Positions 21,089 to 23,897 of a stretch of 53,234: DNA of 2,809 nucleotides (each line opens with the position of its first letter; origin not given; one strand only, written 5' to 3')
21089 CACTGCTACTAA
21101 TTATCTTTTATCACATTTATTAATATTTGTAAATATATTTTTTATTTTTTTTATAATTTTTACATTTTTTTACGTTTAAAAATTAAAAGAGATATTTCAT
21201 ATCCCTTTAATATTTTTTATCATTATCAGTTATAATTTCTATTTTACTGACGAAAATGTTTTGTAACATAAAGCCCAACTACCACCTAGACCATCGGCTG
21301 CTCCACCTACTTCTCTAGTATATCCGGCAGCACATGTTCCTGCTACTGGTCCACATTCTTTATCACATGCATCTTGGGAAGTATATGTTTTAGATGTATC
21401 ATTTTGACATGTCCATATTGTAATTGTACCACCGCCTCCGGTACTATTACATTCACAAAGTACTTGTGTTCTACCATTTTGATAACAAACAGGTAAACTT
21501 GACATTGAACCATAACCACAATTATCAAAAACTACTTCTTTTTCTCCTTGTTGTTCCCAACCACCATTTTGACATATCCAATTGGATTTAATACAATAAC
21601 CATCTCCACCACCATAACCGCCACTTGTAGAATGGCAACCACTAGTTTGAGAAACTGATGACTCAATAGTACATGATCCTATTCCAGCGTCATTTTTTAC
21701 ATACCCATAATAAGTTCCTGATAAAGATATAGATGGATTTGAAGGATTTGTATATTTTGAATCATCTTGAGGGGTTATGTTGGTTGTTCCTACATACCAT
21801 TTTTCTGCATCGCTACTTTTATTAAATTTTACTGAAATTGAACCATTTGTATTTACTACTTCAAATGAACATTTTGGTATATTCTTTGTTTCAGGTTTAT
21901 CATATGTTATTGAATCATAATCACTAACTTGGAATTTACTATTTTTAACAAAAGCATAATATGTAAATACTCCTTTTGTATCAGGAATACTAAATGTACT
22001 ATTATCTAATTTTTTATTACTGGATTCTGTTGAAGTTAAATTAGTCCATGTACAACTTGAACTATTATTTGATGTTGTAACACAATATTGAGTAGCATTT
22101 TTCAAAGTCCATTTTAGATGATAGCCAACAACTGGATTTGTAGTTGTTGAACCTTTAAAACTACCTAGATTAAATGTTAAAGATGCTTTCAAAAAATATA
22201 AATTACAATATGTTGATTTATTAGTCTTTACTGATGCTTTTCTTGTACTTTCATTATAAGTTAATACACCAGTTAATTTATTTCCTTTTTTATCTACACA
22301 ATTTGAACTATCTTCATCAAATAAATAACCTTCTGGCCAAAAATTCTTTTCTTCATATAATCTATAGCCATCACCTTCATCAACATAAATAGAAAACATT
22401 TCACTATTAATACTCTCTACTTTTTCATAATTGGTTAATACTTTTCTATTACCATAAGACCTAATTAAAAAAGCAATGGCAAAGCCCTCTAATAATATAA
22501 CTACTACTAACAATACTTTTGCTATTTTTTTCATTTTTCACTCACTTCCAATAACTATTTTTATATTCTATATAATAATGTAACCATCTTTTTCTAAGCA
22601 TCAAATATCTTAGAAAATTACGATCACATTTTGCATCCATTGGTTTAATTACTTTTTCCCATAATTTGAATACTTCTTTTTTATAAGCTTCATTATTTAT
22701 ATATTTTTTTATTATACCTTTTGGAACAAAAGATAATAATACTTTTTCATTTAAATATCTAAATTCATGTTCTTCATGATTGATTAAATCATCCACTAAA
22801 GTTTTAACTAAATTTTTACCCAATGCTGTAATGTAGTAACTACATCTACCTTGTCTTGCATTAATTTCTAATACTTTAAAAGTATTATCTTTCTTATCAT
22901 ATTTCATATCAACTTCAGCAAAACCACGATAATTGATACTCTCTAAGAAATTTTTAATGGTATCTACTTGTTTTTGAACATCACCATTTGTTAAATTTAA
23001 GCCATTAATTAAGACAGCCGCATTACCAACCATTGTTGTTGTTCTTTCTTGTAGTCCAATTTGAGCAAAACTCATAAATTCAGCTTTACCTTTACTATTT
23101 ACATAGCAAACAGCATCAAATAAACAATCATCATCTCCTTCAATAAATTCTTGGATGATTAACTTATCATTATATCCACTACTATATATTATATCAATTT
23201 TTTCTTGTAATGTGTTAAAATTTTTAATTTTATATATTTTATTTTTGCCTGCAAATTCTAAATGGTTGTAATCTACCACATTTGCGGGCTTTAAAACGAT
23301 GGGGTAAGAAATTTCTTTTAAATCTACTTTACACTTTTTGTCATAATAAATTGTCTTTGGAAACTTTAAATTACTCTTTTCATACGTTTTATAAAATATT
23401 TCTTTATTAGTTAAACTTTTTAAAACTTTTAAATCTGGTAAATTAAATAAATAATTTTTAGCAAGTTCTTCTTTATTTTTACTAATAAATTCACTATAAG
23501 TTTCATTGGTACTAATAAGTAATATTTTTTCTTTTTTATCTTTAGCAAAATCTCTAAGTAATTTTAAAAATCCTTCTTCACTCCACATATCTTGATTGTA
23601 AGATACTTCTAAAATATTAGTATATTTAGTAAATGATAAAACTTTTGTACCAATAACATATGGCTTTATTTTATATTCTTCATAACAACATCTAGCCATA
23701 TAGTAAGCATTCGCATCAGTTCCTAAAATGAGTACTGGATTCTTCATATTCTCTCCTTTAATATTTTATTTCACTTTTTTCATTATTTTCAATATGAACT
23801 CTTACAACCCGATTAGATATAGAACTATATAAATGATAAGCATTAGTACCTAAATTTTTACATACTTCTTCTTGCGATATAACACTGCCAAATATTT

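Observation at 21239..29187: Three paralogous cysteine-rich, N-terminally anchored modular proteins with no family I can name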

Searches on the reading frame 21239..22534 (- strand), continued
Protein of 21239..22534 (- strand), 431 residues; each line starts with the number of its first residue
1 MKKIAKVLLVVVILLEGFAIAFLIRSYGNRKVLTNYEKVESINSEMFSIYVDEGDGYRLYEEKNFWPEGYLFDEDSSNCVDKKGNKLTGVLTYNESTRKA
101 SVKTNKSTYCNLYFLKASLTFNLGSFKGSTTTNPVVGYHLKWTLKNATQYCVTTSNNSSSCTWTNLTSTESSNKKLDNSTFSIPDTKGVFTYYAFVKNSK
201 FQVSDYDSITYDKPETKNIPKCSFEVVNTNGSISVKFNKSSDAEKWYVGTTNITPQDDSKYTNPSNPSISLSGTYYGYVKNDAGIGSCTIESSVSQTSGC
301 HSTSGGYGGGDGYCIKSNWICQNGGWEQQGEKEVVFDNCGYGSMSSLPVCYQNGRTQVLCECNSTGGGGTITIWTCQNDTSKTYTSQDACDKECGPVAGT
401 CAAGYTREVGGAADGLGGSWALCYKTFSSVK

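Call 70: search_protein_families(library=pfam, alignment_id=A6, max_evalue=0.00001)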
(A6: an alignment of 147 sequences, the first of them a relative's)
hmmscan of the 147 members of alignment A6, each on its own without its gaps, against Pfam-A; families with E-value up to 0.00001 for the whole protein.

A. member 1, L001:7749-8273:- (175 aa): 1 family
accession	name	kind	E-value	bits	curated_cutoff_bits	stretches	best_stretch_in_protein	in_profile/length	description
PF04011.17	LemA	-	1.2e-09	38.6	26.2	1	58-170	32-140/149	LemA family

B. families by the number of members that match (of 147 scanned): 161 families (the first 25 are shown)
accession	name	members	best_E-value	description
PF01381.28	HTH_3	10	1.5e-27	Helix-turn-helix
PF04542.20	Sigma70_r2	9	4e-18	Sigma-70 region 2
PF04545.22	Sigma70_r4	9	2.7e-16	Sigma-70, region 4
PF12844.13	HTH_19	7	2.6e-22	Helix-turn-helix domain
PF13560.12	HTH_31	6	7.2e-15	Helix-turn-helix domain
PF04539.22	Sigma70_r3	5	5.2e-10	Sigma-70 region 3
PF01740.26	STAS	4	1.2e-13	STAS domain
PF08281.18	Sigma70_r4_2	4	5.1e-07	Sigma-70, region 4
PF13443.12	HTH_26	3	1.3e-10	Cro/C1-type HTH DNA-binding domain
PF05239.21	PRC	3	1.5e-08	PRC-barrel domain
PF07451.17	SpoVAD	2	1.5e-106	Stage V sporulation protein AD (SpoVAD)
PF01715.23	IPPT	2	3.5e-60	IPP transferase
PF04011.17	LemA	2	2.4e-59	LemA family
PF02588.21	YitT_membrane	2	3.4e-42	Uncharacterised 5xTM membrane BCR, YitT family COG1284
PF03419.18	Peptidase_U4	2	4.3e-42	Sporulation factor SpoIIGA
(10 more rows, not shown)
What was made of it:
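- Sigma70 domains occur in 9 of 147 neighbours (call 70).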

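Call 79: search_protein_families(library=pfam, proteins=[P0017, P0097, P0015, P0135, P0050], max_evalue=0.001)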
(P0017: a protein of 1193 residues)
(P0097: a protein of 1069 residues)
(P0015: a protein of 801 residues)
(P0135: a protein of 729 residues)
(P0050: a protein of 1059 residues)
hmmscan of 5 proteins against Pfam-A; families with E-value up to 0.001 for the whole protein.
P0017 (1193 aa): 4 families
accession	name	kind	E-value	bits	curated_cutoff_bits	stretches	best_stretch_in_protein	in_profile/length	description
PF13113.11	DUF3970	-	8.4e-07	29.6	21.1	0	958-972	36-50/55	Protein of unknown function (DUF3970)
PF19077.6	Big_13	-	3.8e-06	27.8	27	0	667-750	17-101/102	Bacterial Ig-like domain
PF11456.13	DUF3019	-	1.9e-05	25.6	25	0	774-806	18-51/102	Protein of unknown function (DUF3019)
PF03640.20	Lipoprotein_15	-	7e-05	22.7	24.4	0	1113-1123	17-27/47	Secreted repeat of unknown function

P0097 (1069 aa): 3 families
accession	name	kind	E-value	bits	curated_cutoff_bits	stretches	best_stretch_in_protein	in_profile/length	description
PF06739.17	SBBP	-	1.3e-32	111.9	20.5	4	683-716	1-34/38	Beta-propeller repeat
PF03640.20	Lipoprotein_15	-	7.2e-07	29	24.4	0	470-480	17-29/47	Secreted repeat of unknown function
PF25552.1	LIFR_D4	-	0.00062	20.4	25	0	244-281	36-74/95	Leukemia inhibitory factor receptor D4 domain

P0015 (801 aa): 0 families

P0135 (729 aa): 2 families
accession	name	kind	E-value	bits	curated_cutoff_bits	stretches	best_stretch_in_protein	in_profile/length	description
PF11456.13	DUF3019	-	3e-07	31.4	25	0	597-646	18-65/102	Protein of unknown function (DUF3019)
PF19077.6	Big_13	-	0.00043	21.2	27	0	389-472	14-98/102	Bacterial Ig-like domain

P0050 (1059 aa): 1 family
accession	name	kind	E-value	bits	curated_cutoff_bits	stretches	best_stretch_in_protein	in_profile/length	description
PF12799.13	LRR_4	-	3.5e-07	30.7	27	1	97-134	1-40/44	Leucine Rich repeats (2 copies)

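Call 81: search_protein_families(library=phrogs, proteins=[window:21239-22534:-, P0035, P0024, P0018], max_evalue=0.01)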
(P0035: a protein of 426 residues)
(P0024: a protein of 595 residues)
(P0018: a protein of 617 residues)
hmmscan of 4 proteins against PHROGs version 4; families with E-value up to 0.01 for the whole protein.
window:21239-22534:- (431 aa): 0 families

P0035 (426 aa): 0 families

P0024 (595 aa): 1 family
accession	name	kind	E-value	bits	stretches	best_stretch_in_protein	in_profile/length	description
phrog_10898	-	unknown function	0.00034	21.4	1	186-231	78-123/221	-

P0018 (617 aa): 0 families

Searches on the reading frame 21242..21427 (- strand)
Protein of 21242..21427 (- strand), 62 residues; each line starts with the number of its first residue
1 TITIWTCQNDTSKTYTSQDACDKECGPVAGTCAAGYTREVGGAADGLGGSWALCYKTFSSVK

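Call 87: find_related_loci(query=A7, collection=metagenome_contigs, flank=6000)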
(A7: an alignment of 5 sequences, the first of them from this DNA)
Query A7 (62 aa) in metagenome_contigs; peptide patterns used: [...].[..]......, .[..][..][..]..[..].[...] (x = any residue, [..] = any of these).
254 stretches matched a pattern, but none encodes a relative of the query by tblastn (E <= 1e-3).
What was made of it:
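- Tried and rejected: No relatives were found (call 87).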

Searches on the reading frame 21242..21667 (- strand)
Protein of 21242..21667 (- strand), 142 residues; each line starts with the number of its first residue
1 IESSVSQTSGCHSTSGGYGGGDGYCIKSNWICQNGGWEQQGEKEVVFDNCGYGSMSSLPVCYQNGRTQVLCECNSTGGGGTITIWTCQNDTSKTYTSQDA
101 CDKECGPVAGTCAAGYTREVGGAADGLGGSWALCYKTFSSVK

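Call 61: find_homologous_proteins(query=A5, max_evalue=0.01)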
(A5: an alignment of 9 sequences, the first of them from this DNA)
Query A5 (9 sequences): 8000 candidates shared short words with the query, none scored E <= 0.01.

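Call 62: search_solved_structures(query=A5, max_evalue=10)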
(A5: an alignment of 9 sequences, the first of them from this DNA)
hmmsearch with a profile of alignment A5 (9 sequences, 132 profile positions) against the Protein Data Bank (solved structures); distinct sequences matched with E-value up to 10: 1.
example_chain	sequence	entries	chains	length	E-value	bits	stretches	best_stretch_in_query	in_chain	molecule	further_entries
7tgh_T6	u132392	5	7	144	0.11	16.4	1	74-123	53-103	NDUTT6 | COX assembly mitochondrial protein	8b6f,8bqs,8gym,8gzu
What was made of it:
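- On Polymorphic toxins (CdiA/Rhs/LXG type): The head profile finds nothing in PDB sequences (call 62).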

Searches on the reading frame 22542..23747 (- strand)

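Call 4: search_protein_families(library=pfam, proteins=[window:22542-23747:-], max_evalue=1)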
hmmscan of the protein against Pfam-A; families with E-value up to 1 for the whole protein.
window:22542-23747:- (401 aa): 6 families
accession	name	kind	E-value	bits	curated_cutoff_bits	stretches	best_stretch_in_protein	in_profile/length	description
PF02655.19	ATP-grasp_3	-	1.3e-05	25.8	23.2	1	114-298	3-156/160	ATP-grasp domain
PF15632.11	ATPgrasp_Ter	-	0.0035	17.6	29.1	1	259-332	48-119/131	ATP-grasp in the biosynthetic pathway with Ter operon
PF07478.18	Dala_Dala_lig_C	-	0.013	15.5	24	1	142-301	31-178/204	D-ala D-ala ligase C-terminus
PF02786.22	CPSase_L_D2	-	0.013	15.4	19.8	1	252-301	133-182/211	Carbamoyl-phosphate synthase L chain, ATP binding domain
PF13535.11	ATP-grasp_4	-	0.032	14.3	27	1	146-297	1-150/160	ATP-grasp domain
PF05413.17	Peptidase_C34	-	0.11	13.2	22.4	1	200-229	3-32/92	Putative closterovirus papain-like endopeptidase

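Call 48: search_protein_families(library=ncbifam, proteins=[window:22542-23747:-], max_evalue=0.1)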
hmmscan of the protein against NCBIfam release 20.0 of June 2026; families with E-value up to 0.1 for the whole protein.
window:22542-23747:- (401 aa): 9 families
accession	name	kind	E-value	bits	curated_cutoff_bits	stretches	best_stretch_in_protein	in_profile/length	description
NF009402.0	PRK12767.1-1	equivalog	4.9e-13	48.6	218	1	31-338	32-315/329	carbamoyl phosphate synthase-like protein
TIGR01369.1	CPSaseII_lrg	equivalog_domain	2.5e-09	35.3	1027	1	107-330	662-873/1052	carbamoyl-phosphate synthase (glutamine-hydrolyzing) large subunit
NF003671.0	PRK05294.1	equivalog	7e-07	27.2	599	1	113-330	665-870/1058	carbamoyl-phosphate synthase large subunit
NF005315.0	PRK06849.1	equivalog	7.3e-07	28.5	406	1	5-213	7-205/389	hypothetical protein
NF053643.1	Ddl_archaea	equivalog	6.5e-05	22.1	500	1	108-319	100-293/367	putative pseudomurein biosynthesis ATP-grasp protein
NF000206.1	D_ala_D_lac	equivalog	0.016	14.2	550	1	114-304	132-315/342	D-alanine--(R)-lactate ligase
NF000372.1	D_ala_D_lac_VanI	exception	0.023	14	700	1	114-304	132-315/341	D-alanine--(R)-lactate ligase VanI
TIGR02712.1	urea_carbox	equivalog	0.023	12.4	1303.85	1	217-299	214-292/1201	urea carboxylase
TIGR02068.2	cya_phycin_syn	equivalog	0.059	11.3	850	0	128-206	227-298/862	cyanophycin synthetase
